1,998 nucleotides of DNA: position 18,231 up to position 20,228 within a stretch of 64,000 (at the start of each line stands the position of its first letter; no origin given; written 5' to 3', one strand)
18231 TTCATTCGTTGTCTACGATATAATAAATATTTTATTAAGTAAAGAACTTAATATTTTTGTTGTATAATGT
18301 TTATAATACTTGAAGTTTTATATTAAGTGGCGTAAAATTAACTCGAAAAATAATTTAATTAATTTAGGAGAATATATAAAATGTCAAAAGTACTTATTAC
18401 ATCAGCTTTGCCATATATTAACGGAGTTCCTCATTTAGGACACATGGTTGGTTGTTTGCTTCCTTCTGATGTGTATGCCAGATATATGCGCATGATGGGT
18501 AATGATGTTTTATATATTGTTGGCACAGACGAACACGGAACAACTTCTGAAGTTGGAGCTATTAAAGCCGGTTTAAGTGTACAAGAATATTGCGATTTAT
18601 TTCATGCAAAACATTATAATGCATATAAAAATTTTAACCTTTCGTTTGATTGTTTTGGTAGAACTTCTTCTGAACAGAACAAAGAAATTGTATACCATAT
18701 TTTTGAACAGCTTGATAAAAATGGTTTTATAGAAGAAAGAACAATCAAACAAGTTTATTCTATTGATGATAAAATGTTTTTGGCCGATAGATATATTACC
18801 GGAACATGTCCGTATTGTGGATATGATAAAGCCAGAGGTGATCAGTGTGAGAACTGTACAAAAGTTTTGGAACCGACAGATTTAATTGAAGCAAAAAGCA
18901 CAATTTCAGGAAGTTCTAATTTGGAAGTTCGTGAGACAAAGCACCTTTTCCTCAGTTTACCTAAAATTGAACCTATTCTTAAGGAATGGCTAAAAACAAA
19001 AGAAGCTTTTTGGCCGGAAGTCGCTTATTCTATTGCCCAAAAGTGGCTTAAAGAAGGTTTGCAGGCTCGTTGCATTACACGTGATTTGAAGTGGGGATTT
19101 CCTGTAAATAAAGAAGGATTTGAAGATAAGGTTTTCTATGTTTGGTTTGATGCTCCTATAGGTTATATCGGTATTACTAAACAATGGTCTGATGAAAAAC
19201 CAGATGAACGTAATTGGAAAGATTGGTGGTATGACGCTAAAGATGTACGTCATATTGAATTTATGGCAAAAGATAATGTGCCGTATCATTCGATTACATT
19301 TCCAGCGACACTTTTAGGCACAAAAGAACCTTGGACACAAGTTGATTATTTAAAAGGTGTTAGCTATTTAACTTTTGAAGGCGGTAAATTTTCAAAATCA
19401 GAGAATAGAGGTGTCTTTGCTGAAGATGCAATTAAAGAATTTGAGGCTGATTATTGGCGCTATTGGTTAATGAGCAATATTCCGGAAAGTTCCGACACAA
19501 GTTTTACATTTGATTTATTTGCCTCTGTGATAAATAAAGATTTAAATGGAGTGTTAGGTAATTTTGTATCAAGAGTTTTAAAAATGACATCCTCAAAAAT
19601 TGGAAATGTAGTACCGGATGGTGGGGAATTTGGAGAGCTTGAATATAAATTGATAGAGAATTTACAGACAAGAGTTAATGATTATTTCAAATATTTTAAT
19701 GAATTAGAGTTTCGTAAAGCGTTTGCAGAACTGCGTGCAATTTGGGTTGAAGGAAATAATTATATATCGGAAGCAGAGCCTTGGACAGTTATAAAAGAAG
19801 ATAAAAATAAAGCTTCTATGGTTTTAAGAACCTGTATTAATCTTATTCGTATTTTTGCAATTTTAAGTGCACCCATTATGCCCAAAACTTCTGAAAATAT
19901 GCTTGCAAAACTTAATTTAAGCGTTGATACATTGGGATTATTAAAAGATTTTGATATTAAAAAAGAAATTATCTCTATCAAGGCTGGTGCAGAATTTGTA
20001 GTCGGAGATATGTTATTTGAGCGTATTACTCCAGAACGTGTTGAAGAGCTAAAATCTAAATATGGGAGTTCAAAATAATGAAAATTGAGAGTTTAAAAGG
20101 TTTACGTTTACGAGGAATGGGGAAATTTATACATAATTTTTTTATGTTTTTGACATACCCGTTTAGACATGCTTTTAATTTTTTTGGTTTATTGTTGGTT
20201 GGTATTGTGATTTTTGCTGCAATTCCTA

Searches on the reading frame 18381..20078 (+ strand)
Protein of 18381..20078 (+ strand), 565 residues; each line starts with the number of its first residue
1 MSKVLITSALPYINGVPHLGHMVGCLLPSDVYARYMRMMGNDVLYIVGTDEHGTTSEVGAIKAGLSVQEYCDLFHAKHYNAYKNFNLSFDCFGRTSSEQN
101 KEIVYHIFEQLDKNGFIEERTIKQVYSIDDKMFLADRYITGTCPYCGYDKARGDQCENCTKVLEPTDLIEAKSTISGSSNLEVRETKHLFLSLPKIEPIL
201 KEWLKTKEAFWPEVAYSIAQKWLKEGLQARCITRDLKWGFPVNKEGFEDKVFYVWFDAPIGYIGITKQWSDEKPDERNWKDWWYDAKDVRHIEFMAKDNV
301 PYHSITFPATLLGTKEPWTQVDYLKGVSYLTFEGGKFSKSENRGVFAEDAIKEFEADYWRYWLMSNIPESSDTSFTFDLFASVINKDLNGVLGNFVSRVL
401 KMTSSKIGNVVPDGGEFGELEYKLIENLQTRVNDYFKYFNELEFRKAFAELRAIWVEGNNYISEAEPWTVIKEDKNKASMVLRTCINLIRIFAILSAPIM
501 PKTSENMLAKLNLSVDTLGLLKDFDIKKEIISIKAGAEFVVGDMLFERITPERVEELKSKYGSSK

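Call 37: search_protein_families(library=pfam, proteins=[window:18381-20078:+], max_evalue=0.0001)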
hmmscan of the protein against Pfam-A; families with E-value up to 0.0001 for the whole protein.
window:18381-20078:+ (565 aa): 5 families
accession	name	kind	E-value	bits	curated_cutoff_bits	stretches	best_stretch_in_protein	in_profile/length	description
PF09334.17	tRNA-synt_1g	-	9.6e-150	499.1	20.1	1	4-400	1-391/391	tRNA synthetases class I (M)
PF19303.5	Anticodon_3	-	3.3e-44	150.9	23.5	1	411-563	1-149/152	Anticodon binding domain of methionyl tRNA ligase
PF00133.28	tRNA-synt_1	-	2.4e-15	56.7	22.7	1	7-242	28-243/414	tRNA synthetases class I (I, L, M and V)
PF08264.19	Anticodon_1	-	1.8e-07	31.6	25.1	1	424-510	4-92/148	Anticodon-binding domain of tRNA ligase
PF01406.26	tRNA-synt_1e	-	2.3e-05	24.4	27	0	14-118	20-122/301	tRNA synthetases class I (C) catalytic domain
